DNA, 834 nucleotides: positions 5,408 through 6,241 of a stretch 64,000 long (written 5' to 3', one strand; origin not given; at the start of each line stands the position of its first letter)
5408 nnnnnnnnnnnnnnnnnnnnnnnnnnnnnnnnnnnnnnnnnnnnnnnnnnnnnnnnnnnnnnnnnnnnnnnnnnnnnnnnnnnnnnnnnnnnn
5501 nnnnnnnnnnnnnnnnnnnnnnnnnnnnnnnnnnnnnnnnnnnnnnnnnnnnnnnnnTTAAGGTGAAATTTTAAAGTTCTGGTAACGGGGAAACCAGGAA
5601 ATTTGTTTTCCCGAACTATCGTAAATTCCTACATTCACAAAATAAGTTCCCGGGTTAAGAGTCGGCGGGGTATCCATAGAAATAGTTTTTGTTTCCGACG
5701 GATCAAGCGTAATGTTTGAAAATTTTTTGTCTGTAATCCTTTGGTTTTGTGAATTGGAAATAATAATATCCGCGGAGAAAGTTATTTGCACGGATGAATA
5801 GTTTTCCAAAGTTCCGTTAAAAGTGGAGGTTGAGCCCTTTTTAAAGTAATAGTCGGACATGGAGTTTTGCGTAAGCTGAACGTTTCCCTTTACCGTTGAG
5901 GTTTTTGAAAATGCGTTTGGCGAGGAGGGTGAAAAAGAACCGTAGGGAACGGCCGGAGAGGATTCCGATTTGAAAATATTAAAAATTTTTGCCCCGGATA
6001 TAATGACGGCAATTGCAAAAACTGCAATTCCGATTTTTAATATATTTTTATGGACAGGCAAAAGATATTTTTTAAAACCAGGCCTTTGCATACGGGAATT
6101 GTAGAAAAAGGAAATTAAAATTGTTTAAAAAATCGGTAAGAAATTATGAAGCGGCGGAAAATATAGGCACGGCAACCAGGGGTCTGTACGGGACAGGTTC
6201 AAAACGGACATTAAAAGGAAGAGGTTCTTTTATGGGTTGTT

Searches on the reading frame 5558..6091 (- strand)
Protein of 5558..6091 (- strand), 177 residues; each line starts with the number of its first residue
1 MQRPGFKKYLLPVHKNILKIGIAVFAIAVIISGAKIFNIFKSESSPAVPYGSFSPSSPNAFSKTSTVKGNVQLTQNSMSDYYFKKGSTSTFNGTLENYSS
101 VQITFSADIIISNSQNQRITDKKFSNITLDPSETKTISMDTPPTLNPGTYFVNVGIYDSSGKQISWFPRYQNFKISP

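Call 62: search_protein_families(library=pfam, proteins=[window:5558-6091:-], max_evalue=0.001)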
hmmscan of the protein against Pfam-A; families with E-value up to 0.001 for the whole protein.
window:5558-6091:- (177 aa): 1 family
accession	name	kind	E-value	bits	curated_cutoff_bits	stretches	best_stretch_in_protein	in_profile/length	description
PF14524.12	Wzt_C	-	1.7e-06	28.5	30.4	1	81-175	26-129/143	Wzt C-terminal domain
